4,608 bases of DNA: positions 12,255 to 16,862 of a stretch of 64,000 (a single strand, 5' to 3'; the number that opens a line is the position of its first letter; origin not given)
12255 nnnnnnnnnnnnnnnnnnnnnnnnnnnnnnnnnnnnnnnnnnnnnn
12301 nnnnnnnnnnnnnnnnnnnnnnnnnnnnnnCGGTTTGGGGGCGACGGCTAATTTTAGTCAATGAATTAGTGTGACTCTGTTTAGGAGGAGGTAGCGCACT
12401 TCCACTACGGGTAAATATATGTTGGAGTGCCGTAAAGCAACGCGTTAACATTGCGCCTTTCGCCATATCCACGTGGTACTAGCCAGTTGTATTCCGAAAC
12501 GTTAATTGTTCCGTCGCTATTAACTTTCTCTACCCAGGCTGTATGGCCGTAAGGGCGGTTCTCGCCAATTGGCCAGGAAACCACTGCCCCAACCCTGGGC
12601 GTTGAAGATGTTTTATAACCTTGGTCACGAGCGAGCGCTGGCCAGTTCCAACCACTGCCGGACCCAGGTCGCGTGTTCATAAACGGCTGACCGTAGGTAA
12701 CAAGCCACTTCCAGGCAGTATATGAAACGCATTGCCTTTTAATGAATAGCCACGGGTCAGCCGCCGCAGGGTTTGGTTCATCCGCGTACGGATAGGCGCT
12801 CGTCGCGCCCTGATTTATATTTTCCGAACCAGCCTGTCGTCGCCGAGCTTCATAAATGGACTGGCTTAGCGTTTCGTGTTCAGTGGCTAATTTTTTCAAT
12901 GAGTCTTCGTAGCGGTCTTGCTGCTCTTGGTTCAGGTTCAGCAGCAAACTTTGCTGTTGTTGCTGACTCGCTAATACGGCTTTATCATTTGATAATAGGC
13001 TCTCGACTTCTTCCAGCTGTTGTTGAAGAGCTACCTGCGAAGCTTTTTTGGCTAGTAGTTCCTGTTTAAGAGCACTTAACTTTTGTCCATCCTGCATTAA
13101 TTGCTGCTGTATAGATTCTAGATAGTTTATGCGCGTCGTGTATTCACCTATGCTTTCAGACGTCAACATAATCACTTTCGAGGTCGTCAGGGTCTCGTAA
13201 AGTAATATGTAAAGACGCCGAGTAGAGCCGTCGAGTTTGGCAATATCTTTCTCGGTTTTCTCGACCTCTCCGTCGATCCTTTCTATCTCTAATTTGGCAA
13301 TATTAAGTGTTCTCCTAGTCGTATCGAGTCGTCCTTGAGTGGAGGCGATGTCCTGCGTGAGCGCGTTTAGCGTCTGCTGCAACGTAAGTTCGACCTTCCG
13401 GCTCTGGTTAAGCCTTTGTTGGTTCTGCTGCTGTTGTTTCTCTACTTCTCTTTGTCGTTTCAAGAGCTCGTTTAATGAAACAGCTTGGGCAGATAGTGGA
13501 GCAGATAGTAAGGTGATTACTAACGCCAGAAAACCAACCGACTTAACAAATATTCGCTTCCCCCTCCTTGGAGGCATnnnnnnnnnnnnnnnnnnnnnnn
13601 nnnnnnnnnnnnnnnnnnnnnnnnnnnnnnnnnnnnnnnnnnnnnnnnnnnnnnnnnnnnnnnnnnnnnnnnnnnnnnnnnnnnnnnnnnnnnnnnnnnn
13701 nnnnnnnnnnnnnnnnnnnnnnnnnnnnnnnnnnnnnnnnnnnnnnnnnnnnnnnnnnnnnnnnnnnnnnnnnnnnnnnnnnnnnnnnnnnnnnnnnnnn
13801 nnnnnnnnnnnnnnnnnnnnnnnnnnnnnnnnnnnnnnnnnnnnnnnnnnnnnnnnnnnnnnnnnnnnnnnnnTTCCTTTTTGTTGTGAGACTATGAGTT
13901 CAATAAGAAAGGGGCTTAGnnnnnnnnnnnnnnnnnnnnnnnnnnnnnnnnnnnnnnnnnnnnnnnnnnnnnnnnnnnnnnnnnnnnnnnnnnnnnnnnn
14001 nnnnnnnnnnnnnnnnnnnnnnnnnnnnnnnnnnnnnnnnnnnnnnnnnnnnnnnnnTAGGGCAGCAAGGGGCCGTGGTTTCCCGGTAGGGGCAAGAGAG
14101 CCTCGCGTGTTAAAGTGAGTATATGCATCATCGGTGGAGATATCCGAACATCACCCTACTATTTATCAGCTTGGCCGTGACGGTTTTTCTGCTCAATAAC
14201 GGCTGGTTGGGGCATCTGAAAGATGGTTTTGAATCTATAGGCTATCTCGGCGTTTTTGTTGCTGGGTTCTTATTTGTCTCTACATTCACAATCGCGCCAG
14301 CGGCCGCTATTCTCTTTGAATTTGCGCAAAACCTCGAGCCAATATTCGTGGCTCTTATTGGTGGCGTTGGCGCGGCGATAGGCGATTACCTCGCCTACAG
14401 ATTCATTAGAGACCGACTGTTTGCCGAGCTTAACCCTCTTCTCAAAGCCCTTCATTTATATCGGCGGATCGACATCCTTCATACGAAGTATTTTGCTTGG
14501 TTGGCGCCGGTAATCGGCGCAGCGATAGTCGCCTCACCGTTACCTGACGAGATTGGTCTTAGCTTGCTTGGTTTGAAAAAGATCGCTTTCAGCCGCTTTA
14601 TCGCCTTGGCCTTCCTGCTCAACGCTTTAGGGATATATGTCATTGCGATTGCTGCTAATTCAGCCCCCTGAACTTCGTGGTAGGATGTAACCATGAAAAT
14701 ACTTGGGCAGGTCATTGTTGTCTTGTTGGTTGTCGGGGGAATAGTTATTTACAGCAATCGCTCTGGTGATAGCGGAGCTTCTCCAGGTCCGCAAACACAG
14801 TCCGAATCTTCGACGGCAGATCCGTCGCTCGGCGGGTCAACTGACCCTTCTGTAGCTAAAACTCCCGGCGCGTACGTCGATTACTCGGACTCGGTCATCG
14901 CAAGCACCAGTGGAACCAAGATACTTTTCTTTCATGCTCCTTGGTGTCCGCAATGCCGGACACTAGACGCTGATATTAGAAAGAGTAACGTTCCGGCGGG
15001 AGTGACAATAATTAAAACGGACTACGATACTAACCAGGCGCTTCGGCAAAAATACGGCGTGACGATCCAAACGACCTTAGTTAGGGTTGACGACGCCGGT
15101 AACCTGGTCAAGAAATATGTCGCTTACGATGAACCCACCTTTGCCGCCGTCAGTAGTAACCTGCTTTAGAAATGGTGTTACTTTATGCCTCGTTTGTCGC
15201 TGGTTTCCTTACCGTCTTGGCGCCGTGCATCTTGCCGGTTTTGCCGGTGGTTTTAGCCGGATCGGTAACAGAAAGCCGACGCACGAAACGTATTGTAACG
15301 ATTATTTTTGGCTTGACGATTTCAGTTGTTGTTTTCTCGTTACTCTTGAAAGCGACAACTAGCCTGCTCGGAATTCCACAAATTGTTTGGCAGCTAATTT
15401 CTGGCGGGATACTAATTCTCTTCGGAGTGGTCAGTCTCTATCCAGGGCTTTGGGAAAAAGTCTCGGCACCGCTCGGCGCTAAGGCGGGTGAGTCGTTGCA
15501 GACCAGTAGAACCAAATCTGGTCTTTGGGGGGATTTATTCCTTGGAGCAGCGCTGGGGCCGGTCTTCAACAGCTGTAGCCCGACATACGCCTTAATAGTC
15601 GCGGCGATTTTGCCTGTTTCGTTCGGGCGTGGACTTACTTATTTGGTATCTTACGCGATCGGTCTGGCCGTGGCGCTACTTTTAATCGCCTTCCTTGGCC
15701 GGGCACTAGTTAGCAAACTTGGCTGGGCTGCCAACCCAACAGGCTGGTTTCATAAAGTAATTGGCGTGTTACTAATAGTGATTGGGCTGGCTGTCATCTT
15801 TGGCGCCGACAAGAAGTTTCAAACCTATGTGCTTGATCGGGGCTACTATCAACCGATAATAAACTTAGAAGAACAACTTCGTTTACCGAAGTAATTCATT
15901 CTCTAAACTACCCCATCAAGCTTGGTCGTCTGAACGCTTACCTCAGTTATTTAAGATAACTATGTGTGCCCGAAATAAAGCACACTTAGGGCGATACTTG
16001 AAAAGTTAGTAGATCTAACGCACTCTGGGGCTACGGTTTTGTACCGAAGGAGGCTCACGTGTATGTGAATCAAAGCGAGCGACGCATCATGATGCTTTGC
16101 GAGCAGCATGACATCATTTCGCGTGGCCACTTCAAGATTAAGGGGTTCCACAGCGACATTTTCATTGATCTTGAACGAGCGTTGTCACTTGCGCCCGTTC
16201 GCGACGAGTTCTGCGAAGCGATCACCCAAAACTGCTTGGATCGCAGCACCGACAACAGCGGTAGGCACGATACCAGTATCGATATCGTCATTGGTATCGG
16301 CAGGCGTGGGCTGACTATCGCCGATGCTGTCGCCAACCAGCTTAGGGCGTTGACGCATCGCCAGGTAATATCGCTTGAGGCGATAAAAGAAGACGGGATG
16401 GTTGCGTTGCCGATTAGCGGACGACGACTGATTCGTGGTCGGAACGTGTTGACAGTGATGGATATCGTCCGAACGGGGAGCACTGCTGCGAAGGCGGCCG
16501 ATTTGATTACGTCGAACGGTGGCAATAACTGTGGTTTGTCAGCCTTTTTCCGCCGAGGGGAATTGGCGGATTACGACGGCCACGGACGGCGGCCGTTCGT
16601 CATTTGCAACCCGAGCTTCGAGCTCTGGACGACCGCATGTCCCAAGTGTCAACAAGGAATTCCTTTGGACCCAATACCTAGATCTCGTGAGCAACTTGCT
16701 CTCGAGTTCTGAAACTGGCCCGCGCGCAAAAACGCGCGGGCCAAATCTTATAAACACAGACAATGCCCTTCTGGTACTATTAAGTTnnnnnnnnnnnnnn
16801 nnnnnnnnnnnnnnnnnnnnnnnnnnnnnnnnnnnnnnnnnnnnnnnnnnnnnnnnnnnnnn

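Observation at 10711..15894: Predicted copper-sensing CsoR regulon composed of two extracytoplasmic thiol-disulfide relay modules, a peptidoglycan hydrolase and a Met-rich peptide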

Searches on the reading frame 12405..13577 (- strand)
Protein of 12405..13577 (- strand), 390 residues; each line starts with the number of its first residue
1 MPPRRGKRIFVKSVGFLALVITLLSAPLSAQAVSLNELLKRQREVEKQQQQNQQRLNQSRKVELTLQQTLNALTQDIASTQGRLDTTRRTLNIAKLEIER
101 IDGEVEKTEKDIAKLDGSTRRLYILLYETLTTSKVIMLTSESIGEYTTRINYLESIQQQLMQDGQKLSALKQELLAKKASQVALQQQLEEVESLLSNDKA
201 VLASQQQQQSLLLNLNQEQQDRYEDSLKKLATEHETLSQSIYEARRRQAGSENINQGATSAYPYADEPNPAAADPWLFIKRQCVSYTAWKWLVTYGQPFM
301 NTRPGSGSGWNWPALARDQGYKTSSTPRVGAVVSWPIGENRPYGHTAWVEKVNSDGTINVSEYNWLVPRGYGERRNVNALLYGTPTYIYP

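Call 6: search_protein_families(library=pfam, proteins=[window:12405-13577:-], max_evalue=0.01)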
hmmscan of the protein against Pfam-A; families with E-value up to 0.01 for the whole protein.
window:12405-13577:- (390 aa): 2 families
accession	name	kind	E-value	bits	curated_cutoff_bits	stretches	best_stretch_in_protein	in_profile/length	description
PF05257.22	CHAP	-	4.6e-19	69.1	26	1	280-364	8-81/81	CHAP domain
PF10234.14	Cluap1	-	0.0097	15.8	25.8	1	24-116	128-220/268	Clusterin-associated protein-1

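Call 22: search_protein_families(library=ncbifam, proteins=[window:12405-13577:-], max_evalue=0.01)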
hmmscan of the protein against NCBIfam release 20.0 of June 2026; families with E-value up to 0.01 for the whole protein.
window:12405-13577:- (390 aa): 7 families
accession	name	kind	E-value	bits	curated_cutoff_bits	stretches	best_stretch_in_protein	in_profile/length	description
NF046104.1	PptglHdxlasePcsB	equivalog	4e-16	59.2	450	1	147-390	169-400/400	peptidoglycan hydrolase PcsB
NF052572.1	PtdglycHdlsScrM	equivalog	2e-13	50.1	400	1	271-368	53-149/373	peptidoglycan hydrolase ScrM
NF006360.0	PRK08581.1-2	equivalog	2.5e-10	39.4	605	1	307-364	623-683/709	amidase domain-containing protein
NF006362.0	PRK08581.1-4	equivalog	5.5e-09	35.5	620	1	260-388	414-538/541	amidase domain-containing protein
NF006359.0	PRK08581.1-1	equivalog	3.6e-08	32.6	798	1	306-378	532-606/619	amidase domain-containing protein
NF006361.0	PRK08581.1-3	equivalog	1.7e-06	26.7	839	1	286-375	551-636/652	amidase domain-containing protein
NF002572.0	PRK02224.1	equivalog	0.00039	18.8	1087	1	33-254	307-511/888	DNA double-strand break repair ATPase Rad50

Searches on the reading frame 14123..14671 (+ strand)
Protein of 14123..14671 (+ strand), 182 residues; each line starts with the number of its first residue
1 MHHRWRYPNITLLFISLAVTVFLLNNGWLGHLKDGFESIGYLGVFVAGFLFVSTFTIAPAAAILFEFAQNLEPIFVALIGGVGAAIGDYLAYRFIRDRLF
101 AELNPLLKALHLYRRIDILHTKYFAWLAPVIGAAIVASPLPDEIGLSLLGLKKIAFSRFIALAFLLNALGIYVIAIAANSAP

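Call 6: search_protein_families(library=pfam, proteins=[window:14123-14671:+], max_evalue=0.01)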
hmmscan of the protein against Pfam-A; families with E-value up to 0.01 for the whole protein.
window:14123-14671:+ (182 aa): 0 families

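Call 22: search_protein_families(library=ncbifam, proteins=[window:14123-14671:+], max_evalue=0.01)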
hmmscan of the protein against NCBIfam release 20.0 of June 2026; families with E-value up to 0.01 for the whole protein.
window:14123-14671:+ (182 aa): 0 families

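Call 23: find_homologous_proteins(query=window:14123-14671:+)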
Query window:14123-14671:+ (182 aa): 308 proteins with E <= 0.001 among 1874 candidates; the best 120 are listed.
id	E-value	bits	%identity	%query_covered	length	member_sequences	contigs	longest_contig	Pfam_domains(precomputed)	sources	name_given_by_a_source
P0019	1.9e-110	385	100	100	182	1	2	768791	-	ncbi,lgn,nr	ncbi:MAG: hypothetical protein HZB70_01635 [Candidatus Berkelbacteria bacterium]|nr:MAG: hypothetica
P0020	3.5e-89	316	81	99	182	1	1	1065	-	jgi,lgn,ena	-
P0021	2.0e-88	313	80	99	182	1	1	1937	-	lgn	-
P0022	1.3e-86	308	80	99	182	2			-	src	-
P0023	2.1e-84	300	77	99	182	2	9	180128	-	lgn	-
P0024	3.2e-84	300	74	99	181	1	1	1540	-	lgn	-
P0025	8.3e-83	295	77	99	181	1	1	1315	-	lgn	-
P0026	2.8e-82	293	74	99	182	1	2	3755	-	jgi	jgi:hypothetical protein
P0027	7.3e-82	292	73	99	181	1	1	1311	-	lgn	-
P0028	2.2e-81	291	75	99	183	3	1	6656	-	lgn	-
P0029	1.8e-77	278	68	99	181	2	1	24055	-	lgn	-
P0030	1.8e-75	271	69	98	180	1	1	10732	-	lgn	-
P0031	1.1e-74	269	69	99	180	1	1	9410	-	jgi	jgi:hypothetical protein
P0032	3.7e-74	267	71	99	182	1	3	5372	-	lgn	-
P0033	2.5e-73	264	66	99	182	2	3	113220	-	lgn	-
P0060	9.6e-60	220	59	96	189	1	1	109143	-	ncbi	-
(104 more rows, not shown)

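Call 24: find_encoding_contigs(protein=P0023, flank=8000, max_places=2)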
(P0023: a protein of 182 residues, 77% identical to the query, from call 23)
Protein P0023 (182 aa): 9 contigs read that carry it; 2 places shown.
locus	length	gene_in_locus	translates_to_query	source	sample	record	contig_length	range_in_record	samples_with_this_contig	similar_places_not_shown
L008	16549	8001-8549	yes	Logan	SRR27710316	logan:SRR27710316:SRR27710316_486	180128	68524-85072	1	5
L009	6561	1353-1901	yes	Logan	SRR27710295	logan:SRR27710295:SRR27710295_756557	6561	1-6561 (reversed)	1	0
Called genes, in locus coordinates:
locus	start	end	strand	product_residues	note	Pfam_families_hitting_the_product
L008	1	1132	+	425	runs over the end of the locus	PF00675:Peptidase_M16, PF05193:Peptidase_M16_C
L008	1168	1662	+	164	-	PF00334:NDK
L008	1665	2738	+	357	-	PF00953:Glycos_transf_4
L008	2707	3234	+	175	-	PF03703:bPH_2 (weak)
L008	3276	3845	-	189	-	PF06821:Ser_hydrolase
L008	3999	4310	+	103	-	-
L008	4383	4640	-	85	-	-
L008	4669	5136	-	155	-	PF00692:dUTPase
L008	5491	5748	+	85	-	-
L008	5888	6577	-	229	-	PF16715:CDPS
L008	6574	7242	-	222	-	PF01209:Ubie_methyltran, PF13489:Methyltransf_23, PF13847:Methyltransf_31, PF08241:Methyltransf_11, PF08242:Methyltransf_12, PF13649:Methyltransf_25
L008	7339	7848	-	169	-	-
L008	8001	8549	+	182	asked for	-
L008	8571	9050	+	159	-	PF00085:Thioredoxin, PF05768:Glrx-like (faint)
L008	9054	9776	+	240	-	PF13386:DsbD_2 (faint)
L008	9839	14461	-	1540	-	PF02811:PHP, PF07733:DNA_pol3_alpha, PF17657:DNA_pol3_finger, PF14890:Intein_splicing, PF05367:Phage_endo_I (faint), PF17657:DNA_pol3_finger, PF14579:HHH_6, PF01336:tRNA_anti-codon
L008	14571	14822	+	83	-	PF00550:PP-binding (weak)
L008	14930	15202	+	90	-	PF01016:Ribosomal_L27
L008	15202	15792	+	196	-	PF01245:Ribosomal_L19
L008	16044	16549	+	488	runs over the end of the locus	PF00749:tRNA-synt_1c, PF19269:Anticodon_2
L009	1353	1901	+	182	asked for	-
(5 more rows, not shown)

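Call 25: find_encoding_contigs(protein=P0033, flank=8000, max_places=2)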
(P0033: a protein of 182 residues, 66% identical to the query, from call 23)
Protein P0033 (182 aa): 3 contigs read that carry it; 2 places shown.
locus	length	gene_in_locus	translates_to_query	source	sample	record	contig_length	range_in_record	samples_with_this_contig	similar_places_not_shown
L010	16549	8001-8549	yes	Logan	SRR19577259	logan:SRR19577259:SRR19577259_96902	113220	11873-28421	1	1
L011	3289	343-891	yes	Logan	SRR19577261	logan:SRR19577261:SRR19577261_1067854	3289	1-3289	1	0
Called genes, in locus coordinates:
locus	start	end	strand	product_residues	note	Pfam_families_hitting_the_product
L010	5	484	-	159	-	PF01988:VIT1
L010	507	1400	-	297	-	PF01476:LysM, PF23473:LysM3_LYK4_5 (weak), PF05257:CHAP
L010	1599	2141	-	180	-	-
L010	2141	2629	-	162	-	-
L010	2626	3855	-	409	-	PF00070:Pyr_redox (faint), PF07992:Pyr_redox_2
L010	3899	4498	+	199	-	PF00625:Guanylate_kin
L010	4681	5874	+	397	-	PF04851:ResIII, PF00270:DEAD, PF00271:Helicase_C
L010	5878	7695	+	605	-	PF00009:GTP_EFTU, PF01926:MMR_HSR1 (weak), PF03144:GTP_EFTU_D2, PF22042:EF-G_D2, PF00679:EFG_C, PF21018:BipA_C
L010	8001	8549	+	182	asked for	-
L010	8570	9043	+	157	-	PF00578:AhpC-TSA (weak), PF00085:Thioredoxin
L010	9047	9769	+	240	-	PF13386:DsbD_2 (weak)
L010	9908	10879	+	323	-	PF00294:PfkB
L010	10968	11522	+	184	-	-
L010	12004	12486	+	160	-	-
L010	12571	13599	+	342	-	-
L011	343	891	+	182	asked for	-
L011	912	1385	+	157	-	PF00578:AhpC-TSA (weak), PF00085:Thioredoxin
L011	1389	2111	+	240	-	PF13386:DsbD_2 (weak)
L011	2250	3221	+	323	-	PF00294:PfkB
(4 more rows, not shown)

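Call 26: find_encoding_contigs(protein=P0060, flank=8000, max_places=2)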
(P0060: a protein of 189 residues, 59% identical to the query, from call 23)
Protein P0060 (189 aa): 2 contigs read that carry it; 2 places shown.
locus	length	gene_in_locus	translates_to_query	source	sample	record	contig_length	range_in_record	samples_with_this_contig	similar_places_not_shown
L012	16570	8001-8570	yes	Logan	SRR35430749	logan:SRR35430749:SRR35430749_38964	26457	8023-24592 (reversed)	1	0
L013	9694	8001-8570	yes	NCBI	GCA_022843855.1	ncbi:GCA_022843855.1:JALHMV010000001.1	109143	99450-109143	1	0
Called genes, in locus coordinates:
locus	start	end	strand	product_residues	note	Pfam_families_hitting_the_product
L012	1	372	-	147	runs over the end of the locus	-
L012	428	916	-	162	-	PF01988:VIT1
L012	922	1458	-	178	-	-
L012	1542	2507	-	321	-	PF01476:LysM, PF05257:CHAP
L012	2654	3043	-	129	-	-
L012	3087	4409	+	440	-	PF00270:DEAD, PF04851:ResIII (weak), PF00271:Helicase_C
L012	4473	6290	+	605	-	PF00009:GTP_EFTU, PF01926:MMR_HSR1 (faint), PF03144:GTP_EFTU_D2 (weak), PF22042:EF-G_D2, PF00679:EFG_C, PF21018:BipA_C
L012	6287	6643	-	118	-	PF03703:bPH_2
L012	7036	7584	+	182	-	-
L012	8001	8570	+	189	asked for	-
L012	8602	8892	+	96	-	PF18910:DUF5665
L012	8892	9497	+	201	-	PF09335:VTT_dom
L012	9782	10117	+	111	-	-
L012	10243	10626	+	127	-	PF03713:DUF305, PF13628:DUF4142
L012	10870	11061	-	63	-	-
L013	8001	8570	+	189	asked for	-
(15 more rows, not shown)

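Call 73: find_encoding_contigs(protein=P0028, flank=6000, max_places=2)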
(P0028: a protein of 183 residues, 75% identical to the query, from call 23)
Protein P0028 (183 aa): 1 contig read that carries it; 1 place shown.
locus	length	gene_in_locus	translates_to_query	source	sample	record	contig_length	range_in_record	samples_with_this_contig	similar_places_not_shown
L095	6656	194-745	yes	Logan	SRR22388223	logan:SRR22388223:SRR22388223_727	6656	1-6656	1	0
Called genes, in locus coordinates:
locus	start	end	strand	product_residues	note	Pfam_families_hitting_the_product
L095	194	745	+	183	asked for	-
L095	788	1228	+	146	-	PF00085:Thioredoxin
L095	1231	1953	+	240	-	PF13386:DsbD_2 (faint)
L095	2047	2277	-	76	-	-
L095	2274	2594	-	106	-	PF13376:OmdA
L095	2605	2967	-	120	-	PF09966:DUF2200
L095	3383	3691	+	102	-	-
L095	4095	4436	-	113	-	-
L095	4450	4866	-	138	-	PF02325:CCB3_YggT (weak)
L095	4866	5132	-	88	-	-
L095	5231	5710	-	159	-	PF10648:Gmad2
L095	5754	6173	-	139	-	PF00293:NUDIX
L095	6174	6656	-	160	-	?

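Call 74: find_encoding_contigs(protein=P0021, flank=3000, max_places=2)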
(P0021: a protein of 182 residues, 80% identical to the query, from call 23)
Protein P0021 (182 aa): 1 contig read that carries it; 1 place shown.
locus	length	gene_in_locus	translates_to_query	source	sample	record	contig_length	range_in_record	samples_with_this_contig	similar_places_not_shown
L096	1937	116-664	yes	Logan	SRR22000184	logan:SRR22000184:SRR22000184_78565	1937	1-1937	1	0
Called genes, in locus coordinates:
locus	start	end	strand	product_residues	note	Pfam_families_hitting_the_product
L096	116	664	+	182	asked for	-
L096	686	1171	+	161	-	PF00085:Thioredoxin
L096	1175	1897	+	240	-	PF13386:DsbD_2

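Call 75: find_encoding_contigs(protein=P0029, flank=8000, max_places=2)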
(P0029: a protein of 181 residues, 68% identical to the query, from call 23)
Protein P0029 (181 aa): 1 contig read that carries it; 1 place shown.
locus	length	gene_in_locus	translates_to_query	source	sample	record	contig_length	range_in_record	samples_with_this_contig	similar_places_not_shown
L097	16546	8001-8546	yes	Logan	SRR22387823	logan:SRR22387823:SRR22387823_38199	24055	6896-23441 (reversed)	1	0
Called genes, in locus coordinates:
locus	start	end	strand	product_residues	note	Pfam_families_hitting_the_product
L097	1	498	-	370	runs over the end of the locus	?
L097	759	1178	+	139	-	-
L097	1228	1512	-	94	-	-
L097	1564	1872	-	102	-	-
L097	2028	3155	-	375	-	-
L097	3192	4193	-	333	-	PF04616:Glyco_hydro_43 (faint), PF25852:DUF6242_C (faint)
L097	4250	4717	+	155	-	PF00085:Thioredoxin, PF13098:Thioredoxin_2 (weak)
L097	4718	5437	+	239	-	PF13386:DsbD_2 (weak)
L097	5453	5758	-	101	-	PF13376:OmdA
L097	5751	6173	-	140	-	PF08818:DUF1801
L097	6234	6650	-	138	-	PF02325:CCB3_YggT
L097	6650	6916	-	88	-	PF04226:Transgly_assoc (weak)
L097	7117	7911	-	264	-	PF25984:BSH_YknX (faint), PF01551:Peptidase_M23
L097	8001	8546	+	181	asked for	-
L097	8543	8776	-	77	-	PF18893:DUF5652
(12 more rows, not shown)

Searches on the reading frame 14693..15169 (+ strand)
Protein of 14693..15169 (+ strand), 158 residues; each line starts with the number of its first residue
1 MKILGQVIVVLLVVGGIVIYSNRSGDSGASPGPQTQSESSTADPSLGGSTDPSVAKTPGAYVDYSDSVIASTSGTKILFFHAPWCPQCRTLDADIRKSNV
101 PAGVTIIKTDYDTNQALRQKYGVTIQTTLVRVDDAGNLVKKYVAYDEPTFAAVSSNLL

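Call 6: search_protein_families(library=pfam, proteins=[window:14693-15169:+], max_evalue=0.01)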
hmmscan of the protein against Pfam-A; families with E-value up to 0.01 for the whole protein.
window:14693-15169:+ (158 aa): 5 families
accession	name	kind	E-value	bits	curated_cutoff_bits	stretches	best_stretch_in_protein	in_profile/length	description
PF00085.26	Thioredoxin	-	5.1e-08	33.3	23.5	1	67-143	12-89/103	Thioredoxin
PF05768.20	Glrx-like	-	0.00021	22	26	1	76-126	1-51/77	Glutaredoxin-like domain (DUF836)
PF13098.12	Thioredoxin_2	-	0.00068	20.4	27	1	75-117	7-37/104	Thioredoxin-like domain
PF08534.16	Redoxin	-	0.0032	17.7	26.6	0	111-149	92-139/148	Redoxin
PF00578.27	AhpC-TSA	-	0.0057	17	26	1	75-148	27-104/124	AhpC/TSA family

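Call 22: search_protein_families(library=ncbifam, proteins=[window:14693-15169:+], max_evalue=0.01)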
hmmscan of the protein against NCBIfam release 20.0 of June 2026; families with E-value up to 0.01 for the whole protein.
window:14693-15169:+ (158 aa): 4 families
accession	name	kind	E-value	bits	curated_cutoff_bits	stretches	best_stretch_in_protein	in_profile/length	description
TIGR01068.1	thioredoxin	equivalog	3.9e-07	30.2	96.8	1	67-143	8-85/101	thioredoxin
TIGR01126.1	pdi_dom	equivalog_domain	1.9e-05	24.9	107.2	1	66-141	7-87/105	protein disulfide-isomerase domain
NF045694.1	seleno_TsoB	exception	0.0042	15.2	805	1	58-140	455-551/572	rhodanese/DsbD fusion-like selenoprotein TsoB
TIGR01130.1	ER_PDI_fam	subfamily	0.0067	16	344.25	1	77-129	22-79/476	protein disulfide-isomerase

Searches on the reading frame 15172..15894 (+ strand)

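Call 6: search_protein_families(library=pfam, proteins=[window:15172-15894:+], max_evalue=0.01)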
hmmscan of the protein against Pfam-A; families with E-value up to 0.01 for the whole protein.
window:15172-15894:+ (240 aa): 2 families
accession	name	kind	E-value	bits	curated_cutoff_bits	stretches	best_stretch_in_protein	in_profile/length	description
PF13386.12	DsbD_2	-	1.5e-07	31.9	24.9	1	7-206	2-198/199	Cytochrome C biogenesis protein transmembrane region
PF02683.22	DsbD_TM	-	6.9e-05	22.7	27.1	1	2-205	3-211/219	Cytochrome C biogenesis protein transmembrane domain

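Call 22: search_protein_families(library=ncbifam, proteins=[window:15172-15894:+], max_evalue=0.01)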
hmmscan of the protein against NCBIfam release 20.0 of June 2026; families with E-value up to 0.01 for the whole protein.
window:15172-15894:+ (240 aa): 3 families
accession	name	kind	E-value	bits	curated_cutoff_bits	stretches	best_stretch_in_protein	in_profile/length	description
NF040495.1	tranport_ArsG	equivalog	4.3e-06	26.3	200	1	4-210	7-222/225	aromatic aminobenezylarsenical efflux permease ArsG family transporter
NF045694.1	seleno_TsoB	exception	2e-05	22.9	805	1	3-210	184-390/572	rhodanese/DsbD fusion-like selenoprotein TsoB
NF010310.2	PRK13747.1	equivalog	0.0054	16.7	80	1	7-57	16-66/76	broad-spectrum mercury transporter MerE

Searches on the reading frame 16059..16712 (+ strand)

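Call 6: search_protein_families(library=pfam, proteins=[window:16059-16712:+], max_evalue=0.01)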
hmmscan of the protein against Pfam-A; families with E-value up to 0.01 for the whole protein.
window:16059-16712:+ (217 aa): 1 family
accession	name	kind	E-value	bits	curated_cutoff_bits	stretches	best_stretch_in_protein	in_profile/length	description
PF00156.33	Pribosyltran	-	2.9e-08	33.6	26.3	1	71-167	27-127/158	Phosphoribosyl transferase domain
